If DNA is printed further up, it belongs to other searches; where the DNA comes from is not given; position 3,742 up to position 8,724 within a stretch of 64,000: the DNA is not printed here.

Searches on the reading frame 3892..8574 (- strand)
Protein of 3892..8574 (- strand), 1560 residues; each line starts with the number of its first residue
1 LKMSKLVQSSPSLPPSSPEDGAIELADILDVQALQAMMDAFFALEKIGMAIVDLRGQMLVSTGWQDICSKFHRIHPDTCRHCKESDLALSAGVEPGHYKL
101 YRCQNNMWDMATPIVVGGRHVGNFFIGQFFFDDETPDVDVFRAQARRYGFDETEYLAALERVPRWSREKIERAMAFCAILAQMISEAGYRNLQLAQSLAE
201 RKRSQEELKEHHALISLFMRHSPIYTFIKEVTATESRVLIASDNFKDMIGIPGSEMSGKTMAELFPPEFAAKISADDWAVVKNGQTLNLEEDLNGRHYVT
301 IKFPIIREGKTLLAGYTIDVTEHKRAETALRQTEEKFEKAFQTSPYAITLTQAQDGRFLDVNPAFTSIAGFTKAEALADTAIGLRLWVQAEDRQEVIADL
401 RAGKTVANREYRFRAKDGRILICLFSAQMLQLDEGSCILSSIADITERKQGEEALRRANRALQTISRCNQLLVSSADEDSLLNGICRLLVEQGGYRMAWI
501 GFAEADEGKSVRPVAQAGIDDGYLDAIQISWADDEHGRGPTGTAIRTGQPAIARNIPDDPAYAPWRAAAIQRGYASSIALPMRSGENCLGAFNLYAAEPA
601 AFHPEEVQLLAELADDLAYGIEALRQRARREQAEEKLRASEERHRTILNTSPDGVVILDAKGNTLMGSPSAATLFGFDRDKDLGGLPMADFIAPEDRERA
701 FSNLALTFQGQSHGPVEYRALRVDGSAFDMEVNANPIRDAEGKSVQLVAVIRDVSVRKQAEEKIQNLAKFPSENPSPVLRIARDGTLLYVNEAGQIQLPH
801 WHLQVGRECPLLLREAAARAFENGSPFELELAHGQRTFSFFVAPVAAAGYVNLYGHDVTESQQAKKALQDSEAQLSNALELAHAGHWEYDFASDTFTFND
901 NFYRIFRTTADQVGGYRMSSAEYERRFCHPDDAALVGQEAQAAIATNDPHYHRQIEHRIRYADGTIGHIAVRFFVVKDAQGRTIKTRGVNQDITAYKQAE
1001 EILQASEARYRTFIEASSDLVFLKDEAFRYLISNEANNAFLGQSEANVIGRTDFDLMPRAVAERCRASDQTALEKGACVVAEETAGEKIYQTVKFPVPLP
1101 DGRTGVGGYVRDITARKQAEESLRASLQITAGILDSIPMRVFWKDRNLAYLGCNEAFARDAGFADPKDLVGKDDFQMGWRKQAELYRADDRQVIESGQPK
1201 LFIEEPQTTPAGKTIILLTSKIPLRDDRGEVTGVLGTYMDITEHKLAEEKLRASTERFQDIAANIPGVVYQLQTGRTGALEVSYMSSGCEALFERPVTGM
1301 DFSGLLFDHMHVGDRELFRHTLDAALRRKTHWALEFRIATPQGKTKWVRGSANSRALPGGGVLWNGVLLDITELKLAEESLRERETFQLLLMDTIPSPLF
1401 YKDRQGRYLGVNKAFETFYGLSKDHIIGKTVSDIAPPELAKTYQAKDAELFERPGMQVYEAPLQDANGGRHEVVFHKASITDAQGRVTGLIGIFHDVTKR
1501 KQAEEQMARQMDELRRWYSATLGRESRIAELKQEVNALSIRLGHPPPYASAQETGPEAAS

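Call 38: search_protein_families(library=pfam, proteins=[window:3892-8574:-], max_evalue=0.001)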
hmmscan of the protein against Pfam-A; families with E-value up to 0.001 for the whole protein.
window:3892-8574:- (1560 aa): 11 families
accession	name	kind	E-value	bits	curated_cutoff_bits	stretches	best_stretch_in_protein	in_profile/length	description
PF08448.16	PAS_4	-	7.4e-81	268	23.1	5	1393-1502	2-110/110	PAS fold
PF13426.13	PAS_9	-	2.5e-56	188.8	27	4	652-755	1-102/103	PAS domain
PF10114.15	PocR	-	5.6e-54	182.7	23.9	1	27-189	1-162/162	Sensory domain found in PocR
PF00989.32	PAS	-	7.6e-50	168.1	22.6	2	644-754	3-113/113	PAS fold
PF08447.18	PAS_3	-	1.6e-44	150.5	25.6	4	668-750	5-88/89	PAS fold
PF13185.12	GAF_2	-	3e-24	86.2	28.6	1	476-621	2-135/136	GAF domain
PF13188.13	PAS_8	-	3.2e-24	84.4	21.8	2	642-696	1-54/65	PAS domain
PF01590.32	GAF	-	2.3e-14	54.5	22.4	1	479-618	3-130/133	GAF domain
PF12860.13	PAS_7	-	1e-05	26.1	27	0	1399-1505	8-115/115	PAS fold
PF13596.12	PAS_10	-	0.0002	22.4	22.1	0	1217-1242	81-106/106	PAS domain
PF13492.12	GAF_3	-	0.0004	21.2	27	0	534-622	41-128/129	GAF domain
